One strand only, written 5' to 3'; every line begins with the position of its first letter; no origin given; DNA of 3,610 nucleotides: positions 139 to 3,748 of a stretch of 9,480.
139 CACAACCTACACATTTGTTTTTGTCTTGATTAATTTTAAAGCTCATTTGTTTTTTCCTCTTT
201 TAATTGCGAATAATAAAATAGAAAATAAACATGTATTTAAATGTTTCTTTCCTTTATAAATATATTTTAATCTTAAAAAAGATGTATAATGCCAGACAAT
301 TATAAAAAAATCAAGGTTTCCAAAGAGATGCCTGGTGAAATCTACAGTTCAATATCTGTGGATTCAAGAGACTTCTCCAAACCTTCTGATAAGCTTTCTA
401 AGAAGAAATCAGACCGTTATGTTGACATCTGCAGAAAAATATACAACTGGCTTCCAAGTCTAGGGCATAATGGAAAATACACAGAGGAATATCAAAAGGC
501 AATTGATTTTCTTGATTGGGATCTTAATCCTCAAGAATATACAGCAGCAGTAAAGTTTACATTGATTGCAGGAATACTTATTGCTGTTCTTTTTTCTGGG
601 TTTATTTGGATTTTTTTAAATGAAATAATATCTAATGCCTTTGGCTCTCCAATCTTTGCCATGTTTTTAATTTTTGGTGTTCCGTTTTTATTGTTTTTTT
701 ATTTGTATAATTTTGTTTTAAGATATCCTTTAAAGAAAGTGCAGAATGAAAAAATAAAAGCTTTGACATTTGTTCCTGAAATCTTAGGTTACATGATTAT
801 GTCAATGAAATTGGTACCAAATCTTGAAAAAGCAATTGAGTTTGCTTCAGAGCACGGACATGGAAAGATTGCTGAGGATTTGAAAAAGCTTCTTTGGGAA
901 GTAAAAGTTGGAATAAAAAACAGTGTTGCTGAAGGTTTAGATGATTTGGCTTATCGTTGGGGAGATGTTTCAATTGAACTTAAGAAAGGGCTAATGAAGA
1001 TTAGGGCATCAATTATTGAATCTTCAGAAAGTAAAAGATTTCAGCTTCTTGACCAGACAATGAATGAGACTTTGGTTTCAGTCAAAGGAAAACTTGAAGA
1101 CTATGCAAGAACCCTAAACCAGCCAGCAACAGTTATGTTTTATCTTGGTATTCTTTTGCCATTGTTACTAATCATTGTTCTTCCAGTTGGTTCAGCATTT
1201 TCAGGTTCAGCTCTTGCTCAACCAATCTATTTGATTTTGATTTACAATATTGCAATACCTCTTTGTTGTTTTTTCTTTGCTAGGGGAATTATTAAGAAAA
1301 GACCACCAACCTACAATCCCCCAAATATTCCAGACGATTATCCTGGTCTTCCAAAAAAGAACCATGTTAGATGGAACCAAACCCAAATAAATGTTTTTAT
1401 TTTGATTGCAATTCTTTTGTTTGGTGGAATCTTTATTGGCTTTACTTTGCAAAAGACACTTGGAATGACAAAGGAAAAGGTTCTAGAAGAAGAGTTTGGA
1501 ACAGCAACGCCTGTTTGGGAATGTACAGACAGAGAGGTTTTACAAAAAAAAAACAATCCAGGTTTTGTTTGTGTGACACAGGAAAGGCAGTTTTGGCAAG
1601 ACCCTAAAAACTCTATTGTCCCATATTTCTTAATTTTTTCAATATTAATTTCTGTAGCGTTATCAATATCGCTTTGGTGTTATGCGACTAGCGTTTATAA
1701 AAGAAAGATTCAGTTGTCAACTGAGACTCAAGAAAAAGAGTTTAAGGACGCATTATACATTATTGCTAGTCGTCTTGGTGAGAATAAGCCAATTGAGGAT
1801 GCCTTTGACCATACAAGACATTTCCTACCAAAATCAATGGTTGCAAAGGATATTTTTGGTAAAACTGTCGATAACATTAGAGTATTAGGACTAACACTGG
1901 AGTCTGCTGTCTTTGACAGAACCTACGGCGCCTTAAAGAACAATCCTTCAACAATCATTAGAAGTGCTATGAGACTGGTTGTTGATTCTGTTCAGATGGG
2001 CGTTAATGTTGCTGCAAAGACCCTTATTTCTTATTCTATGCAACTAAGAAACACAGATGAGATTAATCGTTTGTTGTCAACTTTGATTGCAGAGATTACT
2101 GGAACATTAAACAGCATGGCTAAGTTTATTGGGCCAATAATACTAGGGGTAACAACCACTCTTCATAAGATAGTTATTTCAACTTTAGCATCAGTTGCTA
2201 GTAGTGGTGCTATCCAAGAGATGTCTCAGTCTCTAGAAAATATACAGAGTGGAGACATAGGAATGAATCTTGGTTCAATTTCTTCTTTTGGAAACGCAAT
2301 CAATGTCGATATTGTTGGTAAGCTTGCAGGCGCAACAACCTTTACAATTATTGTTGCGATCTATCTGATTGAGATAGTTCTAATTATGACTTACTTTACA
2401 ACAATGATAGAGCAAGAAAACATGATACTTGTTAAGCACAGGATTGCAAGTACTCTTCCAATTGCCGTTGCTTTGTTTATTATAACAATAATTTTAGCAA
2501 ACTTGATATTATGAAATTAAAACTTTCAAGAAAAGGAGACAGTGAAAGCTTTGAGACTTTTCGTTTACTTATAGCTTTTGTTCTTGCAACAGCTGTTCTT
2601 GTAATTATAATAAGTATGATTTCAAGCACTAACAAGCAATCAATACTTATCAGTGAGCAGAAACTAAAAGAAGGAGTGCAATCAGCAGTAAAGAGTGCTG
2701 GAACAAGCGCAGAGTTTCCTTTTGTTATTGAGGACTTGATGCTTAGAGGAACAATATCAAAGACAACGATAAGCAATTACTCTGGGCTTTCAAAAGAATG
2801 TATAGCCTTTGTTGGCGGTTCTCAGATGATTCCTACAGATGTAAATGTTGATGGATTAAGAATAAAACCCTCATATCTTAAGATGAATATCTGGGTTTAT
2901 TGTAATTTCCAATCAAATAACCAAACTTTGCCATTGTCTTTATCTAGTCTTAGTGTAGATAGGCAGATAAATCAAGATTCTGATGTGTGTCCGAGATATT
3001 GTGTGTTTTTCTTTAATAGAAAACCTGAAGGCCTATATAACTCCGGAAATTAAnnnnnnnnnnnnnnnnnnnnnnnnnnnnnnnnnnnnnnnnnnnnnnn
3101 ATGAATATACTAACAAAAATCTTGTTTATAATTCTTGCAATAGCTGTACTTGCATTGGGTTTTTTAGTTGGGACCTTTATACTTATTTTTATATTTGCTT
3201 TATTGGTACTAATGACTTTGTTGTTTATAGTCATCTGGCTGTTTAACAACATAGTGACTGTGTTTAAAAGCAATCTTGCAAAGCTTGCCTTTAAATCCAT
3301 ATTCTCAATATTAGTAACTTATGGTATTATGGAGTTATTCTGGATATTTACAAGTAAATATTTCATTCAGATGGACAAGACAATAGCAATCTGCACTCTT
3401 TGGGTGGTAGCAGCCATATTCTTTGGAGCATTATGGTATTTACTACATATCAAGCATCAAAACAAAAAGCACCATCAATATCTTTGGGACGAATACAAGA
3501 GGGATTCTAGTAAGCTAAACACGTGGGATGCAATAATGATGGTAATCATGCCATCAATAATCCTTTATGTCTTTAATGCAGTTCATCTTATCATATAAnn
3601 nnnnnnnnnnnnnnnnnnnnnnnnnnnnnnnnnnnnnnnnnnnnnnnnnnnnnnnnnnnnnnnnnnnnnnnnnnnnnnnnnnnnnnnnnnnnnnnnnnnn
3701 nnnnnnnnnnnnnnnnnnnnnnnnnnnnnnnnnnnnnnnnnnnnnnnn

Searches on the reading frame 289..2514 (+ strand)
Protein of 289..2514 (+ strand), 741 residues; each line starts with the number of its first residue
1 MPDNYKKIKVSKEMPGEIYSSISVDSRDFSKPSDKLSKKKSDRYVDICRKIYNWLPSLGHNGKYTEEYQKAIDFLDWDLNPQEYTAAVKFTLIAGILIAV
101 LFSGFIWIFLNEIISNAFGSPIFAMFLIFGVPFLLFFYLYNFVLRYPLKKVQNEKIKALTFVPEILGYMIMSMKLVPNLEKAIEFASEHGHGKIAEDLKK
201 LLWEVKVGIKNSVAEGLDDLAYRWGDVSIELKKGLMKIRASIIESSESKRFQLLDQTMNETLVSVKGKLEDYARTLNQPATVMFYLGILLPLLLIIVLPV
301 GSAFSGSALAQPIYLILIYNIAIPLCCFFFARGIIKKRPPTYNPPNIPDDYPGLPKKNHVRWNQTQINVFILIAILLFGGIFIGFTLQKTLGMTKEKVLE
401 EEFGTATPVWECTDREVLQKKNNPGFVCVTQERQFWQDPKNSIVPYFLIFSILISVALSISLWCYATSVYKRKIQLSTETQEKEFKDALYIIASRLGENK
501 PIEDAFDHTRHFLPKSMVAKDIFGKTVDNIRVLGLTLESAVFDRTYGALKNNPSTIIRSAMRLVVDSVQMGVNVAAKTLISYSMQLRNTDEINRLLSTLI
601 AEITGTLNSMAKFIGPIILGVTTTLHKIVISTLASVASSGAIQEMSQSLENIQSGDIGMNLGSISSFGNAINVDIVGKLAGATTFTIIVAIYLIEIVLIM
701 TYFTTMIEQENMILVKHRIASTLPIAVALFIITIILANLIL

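Call 4: search_protein_families(library=pfam, max_evalue=1, proteins=[window:289-2514:+])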
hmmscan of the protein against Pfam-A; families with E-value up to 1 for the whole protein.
window:289-2514:+ (741 aa): 1 family
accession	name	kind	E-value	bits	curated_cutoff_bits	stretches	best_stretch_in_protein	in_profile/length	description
PF20990.2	DUF2207_C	-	7.2e-05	23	33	1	87-148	132-193/247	Predicted membrane protein (DUF2207) C-terminal domain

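Call 5: find_encoding_contigs(protein=window:289-2514:+, flank=10000, max_places=6)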
Protein window:289-2514:+ (741 aa): no gene with exactly this product is on record in the collection.

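Call 9: find_homologous_proteins(query=window:289-2514:+, max_evalue=0.001)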
Query window:289-2514:+ (741 aa): 354 proteins with E <= 0.001 among 8000 candidates; the best 120 are listed.
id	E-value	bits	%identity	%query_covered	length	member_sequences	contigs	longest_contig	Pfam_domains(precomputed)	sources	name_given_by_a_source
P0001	0.0e+0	1612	100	98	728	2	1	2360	-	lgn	-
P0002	0.0e+0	1391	84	100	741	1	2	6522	-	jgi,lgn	-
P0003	0.0e+0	1319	80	100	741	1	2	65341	-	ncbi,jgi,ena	ncbi:MAG: hypothetical protein WCX82_00070 [archaeon]|jgi:hypothetical protein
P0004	0.0e+0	1308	80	100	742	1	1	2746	-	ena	-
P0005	0.0e+0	1306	80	100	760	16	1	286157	-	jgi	jgi:hypothetical protein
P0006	0.0e+0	1300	79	100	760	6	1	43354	-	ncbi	-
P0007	0.0e+0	1299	80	100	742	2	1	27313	-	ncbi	-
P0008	0.0e+0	1299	79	100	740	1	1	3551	-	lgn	-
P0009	0.0e+0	1298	79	100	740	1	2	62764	-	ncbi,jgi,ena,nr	ncbi:MAG TPA: hypothetical protein PLK55_01405 [archaeon]|nr:hypothetical protein [archaeon]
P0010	0.0e+0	1298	79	100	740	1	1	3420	-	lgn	-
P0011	0.0e+0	1296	79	100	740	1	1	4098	-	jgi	jgi:hypothetical protein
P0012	0.0e+0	1283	78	100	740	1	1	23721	-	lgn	-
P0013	0.0e+0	1277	77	100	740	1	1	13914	-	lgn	-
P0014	0.0e+0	1270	77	100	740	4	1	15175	-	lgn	-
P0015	0.0e+0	1261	77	100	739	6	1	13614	-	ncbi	-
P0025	5.7e-287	972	61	100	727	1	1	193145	-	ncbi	-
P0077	1.1e-200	687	44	98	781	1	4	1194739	-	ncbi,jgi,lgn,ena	-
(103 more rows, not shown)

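Call 10: search_protein_families(library=ncbifam, max_evalue=1, proteins=[window:289-2514:+])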
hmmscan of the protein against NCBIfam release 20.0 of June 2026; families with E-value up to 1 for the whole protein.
window:289-2514:+ (741 aa): 0 families

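Call 11: find_encoding_contigs(protein=P0005, flank=10000, max_places=2)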
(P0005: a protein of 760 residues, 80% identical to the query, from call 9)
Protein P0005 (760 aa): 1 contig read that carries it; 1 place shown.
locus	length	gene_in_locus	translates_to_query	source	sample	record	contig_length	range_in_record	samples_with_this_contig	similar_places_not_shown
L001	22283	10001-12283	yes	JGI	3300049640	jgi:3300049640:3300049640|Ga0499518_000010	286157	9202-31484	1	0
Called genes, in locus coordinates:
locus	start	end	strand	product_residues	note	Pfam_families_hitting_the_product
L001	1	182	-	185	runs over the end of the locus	PF13302:Acetyltransf_3, PF13420:Acetyltransf_4, PF00583:Acetyltransf_1, PF13523:Acetyltransf_8 (weak)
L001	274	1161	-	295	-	PF00924:MS_channel_2nd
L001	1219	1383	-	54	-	-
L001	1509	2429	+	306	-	PF01941:AdoMet_Synthase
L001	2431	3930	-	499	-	PF07690:MFS_1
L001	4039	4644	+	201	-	PF01022:HTH_5, PF12840:HTH_20, PF13412:HTH_24 (faint)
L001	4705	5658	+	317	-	PF01368:DHH (weak)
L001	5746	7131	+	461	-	PF00890:FAD_binding_2 (faint), PF01134:GIDA (faint), PF01266:DAO (faint), PF03486:HI0933_like (faint), PF07992:Pyr_redox_2 (faint), PF13738:Pyr_redox_3 (faint), PF21688:FAD-depend_C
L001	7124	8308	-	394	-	PF01996:F420_ligase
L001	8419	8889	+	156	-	-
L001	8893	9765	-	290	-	PF01261:AP_endonuc_2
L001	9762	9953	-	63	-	PF13187:Fer4_9 (faint), PF12797:Fer4_2 (weak), PF13237:Fer4_10 (weak), PF00037:Fer4 (weak), PF13459:Fer4_15 (weak), PF12837:Fer4_6 (weak), PF13370:Fer4_13, PF12838:Fer4_7 (weak), +1 more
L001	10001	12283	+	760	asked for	-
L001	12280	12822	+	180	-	-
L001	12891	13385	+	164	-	-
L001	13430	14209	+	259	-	-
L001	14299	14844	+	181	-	-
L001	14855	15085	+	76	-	-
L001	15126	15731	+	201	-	-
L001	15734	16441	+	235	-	-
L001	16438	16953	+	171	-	-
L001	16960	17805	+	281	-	-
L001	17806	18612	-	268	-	-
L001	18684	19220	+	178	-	-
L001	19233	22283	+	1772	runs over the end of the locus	-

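Call 12: find_encoding_contigs(protein=P0025, flank=10000, max_places=2)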
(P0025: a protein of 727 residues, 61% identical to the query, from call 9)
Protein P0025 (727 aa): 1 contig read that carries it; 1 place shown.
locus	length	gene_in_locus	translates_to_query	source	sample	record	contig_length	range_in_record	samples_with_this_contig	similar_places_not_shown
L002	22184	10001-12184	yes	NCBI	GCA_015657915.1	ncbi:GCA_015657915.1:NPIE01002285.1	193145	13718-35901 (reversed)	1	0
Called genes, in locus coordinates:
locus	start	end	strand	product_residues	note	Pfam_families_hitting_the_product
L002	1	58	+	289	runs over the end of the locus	PF10543:ORF6N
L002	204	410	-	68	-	-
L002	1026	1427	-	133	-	-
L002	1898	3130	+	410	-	PF25199:nSTAND_NTPase5 (faint), PF20720:nSTAND3 (weak), PF00004:AAA (weak), PF13173:AAA_14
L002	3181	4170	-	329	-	PF03773:ArsP_1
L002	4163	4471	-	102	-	-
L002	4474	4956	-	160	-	-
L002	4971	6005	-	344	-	-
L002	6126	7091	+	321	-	PF01368:DHH, PF02272:DHHA1 (weak)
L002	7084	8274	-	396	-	PF01996:F420_ligase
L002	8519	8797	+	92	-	-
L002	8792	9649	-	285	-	PF01261:AP_endonuc_2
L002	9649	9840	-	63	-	PF13187:Fer4_9 (faint), PF12797:Fer4_2 (weak), PF12837:Fer4_6 (weak), PF13237:Fer4_10 (weak), PF14697:Fer4_21 (faint), PF00037:Fer4 (weak), PF13459:Fer4_15 (weak), PF13370:Fer4_13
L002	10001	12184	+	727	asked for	-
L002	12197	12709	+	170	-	-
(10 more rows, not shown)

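Call 13: find_encoding_contigs(protein=P0077, flank=10000, max_places=2)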
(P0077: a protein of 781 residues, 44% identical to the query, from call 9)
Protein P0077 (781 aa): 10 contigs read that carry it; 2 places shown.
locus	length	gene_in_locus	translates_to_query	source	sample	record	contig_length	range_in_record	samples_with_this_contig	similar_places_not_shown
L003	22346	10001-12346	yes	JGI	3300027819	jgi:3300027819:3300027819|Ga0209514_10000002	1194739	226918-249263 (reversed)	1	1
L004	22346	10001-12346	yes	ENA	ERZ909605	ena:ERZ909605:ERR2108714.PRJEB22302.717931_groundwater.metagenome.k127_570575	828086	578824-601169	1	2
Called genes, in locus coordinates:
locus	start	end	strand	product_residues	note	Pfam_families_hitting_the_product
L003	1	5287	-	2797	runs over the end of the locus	PF17802:SpaA (faint), PF13620:CarboxypepD_reg (weak)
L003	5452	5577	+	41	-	-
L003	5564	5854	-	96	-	-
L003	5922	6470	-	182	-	PF09721:Exosortase_EpsH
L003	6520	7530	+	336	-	-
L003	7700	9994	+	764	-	PF00437:T2SSE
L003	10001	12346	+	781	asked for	-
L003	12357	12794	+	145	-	-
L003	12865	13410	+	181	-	-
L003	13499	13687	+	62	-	-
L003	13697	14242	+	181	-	-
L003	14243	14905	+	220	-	-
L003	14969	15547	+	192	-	-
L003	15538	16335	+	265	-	-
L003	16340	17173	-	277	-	-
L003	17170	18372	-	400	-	-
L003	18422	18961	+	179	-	-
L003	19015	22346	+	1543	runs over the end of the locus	-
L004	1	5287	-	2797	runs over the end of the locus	PF17802:SpaA (faint), PF13620:CarboxypepD_reg (weak)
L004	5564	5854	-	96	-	-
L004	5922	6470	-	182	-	PF09721:Exosortase_EpsH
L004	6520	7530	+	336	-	-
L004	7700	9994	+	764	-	PF00437:T2SSE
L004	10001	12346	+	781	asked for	-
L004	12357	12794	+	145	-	-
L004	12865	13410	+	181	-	-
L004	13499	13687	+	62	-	-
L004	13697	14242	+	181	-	-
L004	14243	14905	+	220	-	-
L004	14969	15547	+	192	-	-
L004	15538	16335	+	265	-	-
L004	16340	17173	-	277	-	-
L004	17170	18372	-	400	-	-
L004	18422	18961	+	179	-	-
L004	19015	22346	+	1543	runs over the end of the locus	-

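Call 25: find_related_loci(query=A1, collection=genome_contigs, flank=10000)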
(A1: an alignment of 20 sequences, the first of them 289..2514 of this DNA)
Query A1 (741 aa) in genome_contigs; peptide patterns used: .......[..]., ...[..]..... (x = any residue, [..] = any of these).
216 stretches matched a pattern; 209 encode a relative of the query (tblastn E <= 1e-3); the best 80 are kept; 80 distinct loci.
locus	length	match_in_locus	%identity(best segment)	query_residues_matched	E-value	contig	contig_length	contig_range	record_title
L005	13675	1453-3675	80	1-741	0e+0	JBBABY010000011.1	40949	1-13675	MAG: archaeon isolate SO_2017_LW1_34 NODE_632_length_40949_cov_1.474058_LW64-88_2017, whole genome shotgun sequence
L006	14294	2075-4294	79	1-741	0e+0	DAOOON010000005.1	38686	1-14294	MAG TPA_asm: archaeon isolate AMR_MDS_2622 NODE_1202_length_38686_cov_13.027491, whole genome shotgun sequence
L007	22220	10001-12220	80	1-741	0e+0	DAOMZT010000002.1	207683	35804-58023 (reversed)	MAG TPA_asm: archaeon isolate AMR_MDS_3992 NODE_10_length_207683_cov_10.526726, whole genome shotgun sequence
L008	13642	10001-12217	77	1-741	0e+0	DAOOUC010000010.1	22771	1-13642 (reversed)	MAG TPA_asm: archaeon isolate AMR_MDS_2477 NODE_1561_length_22771_cov_5.799965, whole genome shotgun sequence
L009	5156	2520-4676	61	11-741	0e+0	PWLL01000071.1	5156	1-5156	MAG: Candidatus Iainarchaeum archaeon isolate CSSed10_239 CS-Sed10-C55447, whole genome shotgun sequence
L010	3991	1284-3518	61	1-741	0e+0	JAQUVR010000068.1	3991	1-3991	MAG: Candidatus ainarchaeum sp. isolate STD2_171 NODE_106065_length_3991_cov_5.593944_Sandtown_D2, whole genome shotgun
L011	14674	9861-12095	62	1-741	0e+0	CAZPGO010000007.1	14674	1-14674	MAG TPA_asm: uncultured archaeon isolate SRP067234_co1_315 genome assembly, contig: k99_577062, whole genome shotgun seq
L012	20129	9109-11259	60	13-741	0e+0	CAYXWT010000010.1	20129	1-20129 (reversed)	MAG TPA_asm: uncultured archaeon isolate SRP191223_co1_94 genome assembly, contig: NODE_2467_length_20129_cov_21.111637,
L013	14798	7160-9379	60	6-739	0e+0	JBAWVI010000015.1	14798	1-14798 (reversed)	MAG: archaeon isolate ELA007 MAG007_15, whole genome shotgun sequence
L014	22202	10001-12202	80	1-733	0e+0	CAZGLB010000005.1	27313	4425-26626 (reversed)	MAG TPA_asm: uncultured archaeon isolate SRP263991_co7_50 genome assembly, contig: NODE_2465_length_27313_cov_190.145205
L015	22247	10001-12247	59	4-741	0e+0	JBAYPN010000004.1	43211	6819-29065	MAG: archaeon isolate SO_2016_LW2_139 scaffold01392_LW138R_2016, whole genome shotgun sequence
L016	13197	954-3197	57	4-741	0e+0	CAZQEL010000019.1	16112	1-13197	MAG TPA_asm: uncultured archaeon isolate SRP191223_co1_16 genome assembly, contig: NODE_3645_length_16112_cov_6.442299,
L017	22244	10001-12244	56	4-741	0e+0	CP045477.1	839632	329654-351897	MAG: Candidatus Forterrea multitransposorum CG_2015-17_Forterrea_25_41 chromosome, complete genome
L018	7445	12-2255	57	4-741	0e+0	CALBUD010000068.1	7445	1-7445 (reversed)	MAG TPA_asm: Candidatus Diapherotrites archaeon isolate SRR7299214_bin.7_CONCOCT_v1.1_MAG genome assembly, contig: ERZ78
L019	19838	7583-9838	57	4-741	0e+0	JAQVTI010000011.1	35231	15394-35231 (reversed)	MAG: Candidatus ainarchaeum sp. isolate STF1_294 NODE_2491_length_35231_cov_4.999487_Sandtown_F1, whole genome shotgun s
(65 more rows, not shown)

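Call 58: search_protein_families(library=pfam, max_evalue=0.01, proteins=[L001:19233-22283:+, L003:19015-22344:+, L003:7700-9994:+, L003:6520-7530:+, L003:16340-17173:-])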
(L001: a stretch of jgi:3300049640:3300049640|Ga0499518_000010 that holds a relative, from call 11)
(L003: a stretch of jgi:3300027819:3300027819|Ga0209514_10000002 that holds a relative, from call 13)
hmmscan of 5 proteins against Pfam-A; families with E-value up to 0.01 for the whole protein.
L001:19233-22283:+ (1017 aa): 0 families

L003:19015-22344:+ (1110 aa): 0 families

L003:7700-9994:+ (764 aa): 3 families
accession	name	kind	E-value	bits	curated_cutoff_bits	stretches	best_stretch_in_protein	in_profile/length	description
PF00437.27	T2SSE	-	5.6e-18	65.2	24.9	1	378-609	58-275/370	Type II/IV secretion system protein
PF13191.12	AAA_16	-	0.0013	19.7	32.6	1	462-503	26-66/167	AAA ATPase domain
PF00005.33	ABC_tran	-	0.0059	17.7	25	0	453-499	4-51/137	ABC transporter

L003:6520-7530:+ (336 aa): 0 families

L003:16340-17173:- (277 aa): 4 families
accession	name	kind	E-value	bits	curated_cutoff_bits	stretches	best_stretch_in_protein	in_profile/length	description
PF23547.1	Zn_ribbon_FGT1_1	-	0.00011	22.1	27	1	248-270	5-27/35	FORGETTER1 first zinc ribbon domain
PF13248.11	Zn_ribbon_3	-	0.00021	21.1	27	1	225-245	3-24/26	zinc-ribbon domain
PF13920.12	zf-C3HC4_3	-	0.00063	19.9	27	1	224-274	2-47/49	Zinc finger, C3HC4 type (RING finger)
PF00628.35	PHD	-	0.0075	16.7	24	0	227-269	1-47/47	PHD-finger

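Call 74: search_solved_structures(query=L003:7700-9991:+, max_evalue=0.001)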
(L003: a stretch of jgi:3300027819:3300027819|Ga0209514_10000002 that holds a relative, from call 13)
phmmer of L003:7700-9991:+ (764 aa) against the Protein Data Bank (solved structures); distinct sequences matched with E-value up to 0.001: 16.
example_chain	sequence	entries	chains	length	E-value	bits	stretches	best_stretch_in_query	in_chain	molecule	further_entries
2oap_1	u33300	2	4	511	2.9e-29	105.1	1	316-685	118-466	Type II secretion system protein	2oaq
8rkd_E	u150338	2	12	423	7.1e-26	93.9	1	300-629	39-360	Pilus assembly ATPase CpaF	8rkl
8rjf_A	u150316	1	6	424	7.2e-26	93.8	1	300-629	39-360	Pilus assembly ATPase CpaF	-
9e24_A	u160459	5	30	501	1e-25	93.4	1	299-629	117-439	CpaF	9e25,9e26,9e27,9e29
4ii7_A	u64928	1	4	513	1.3e-22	83.1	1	327-655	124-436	FlaI ATPase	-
4ihq_A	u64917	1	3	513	8.6e-22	80.4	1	327-655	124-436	FlaI ATPase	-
2gza_A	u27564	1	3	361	1.4e-07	33.3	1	457-578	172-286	Type IV secretion system protein VirB11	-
6bge_A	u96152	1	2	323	7.7e-07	30.9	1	396-590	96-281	VirB11-like protein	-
1g6o_A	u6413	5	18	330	8.1e-07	30.9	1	396-590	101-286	CAG-ALPHA | virB11 homolog | Cag-alfa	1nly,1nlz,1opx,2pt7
3jvu_A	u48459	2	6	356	1.7e-06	29.8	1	460-590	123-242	Twitching mobility protein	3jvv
2eyu_A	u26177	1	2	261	1.8e-05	26.4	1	461-590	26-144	twitching motility protein PilT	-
2gsz_A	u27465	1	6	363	3.6e-05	25.4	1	461-590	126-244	twitching motility protein PilT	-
2ewv_A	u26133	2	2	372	3.9e-05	25.3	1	461-590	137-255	twitching motility protein PilT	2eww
10my_A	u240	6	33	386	0.00015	23.3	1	457-590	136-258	PilT/PilU family type 4a pilus ATPase | Twitching motility protein PilT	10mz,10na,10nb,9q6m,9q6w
4pht_A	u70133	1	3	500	0.00015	23.3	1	460-602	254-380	General secretory pathway protein E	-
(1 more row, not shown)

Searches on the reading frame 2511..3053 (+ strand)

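Call 4: search_protein_families(library=pfam, max_evalue=1, proteins=[window:2511-3053:+])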
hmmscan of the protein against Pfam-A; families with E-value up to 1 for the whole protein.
window:2511-3053:+ (180 aa): 1 family
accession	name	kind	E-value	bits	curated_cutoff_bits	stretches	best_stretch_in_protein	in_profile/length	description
PF06687.17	SUR7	-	0.036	14.2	29.6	1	19-137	3-64/201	SUR7/PalI family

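Call 10: search_protein_families(library=ncbifam, max_evalue=1, proteins=[window:2511-3053:+])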
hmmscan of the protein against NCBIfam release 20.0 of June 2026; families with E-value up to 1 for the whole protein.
window:2511-3053:+ (180 aa): 0 families

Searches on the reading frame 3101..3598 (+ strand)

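Call 4: search_protein_families(library=pfam, max_evalue=1, proteins=[window:3101-3598:+])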
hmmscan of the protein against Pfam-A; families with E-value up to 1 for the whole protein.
window:3101-3598:+ (165 aa): 1 family
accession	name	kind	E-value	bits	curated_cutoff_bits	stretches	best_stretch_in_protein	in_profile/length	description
PF10890.13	Cyt_b-c1_8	-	0.011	16.5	24.3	1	100-127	45-72/72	Cytochrome b-c1 complex subunit 8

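Call 10: search_protein_families(library=ncbifam, max_evalue=1, proteins=[window:3101-3598:+])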
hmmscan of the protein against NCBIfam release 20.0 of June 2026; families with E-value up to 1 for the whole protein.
window:3101-3598:+ (165 aa): 1 family
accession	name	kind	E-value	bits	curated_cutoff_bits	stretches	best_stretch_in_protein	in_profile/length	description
NF004285.1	PRK05696.1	equivalog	0.19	11.5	179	1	93-156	19-79/171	flagellar basal body-associated protein FliL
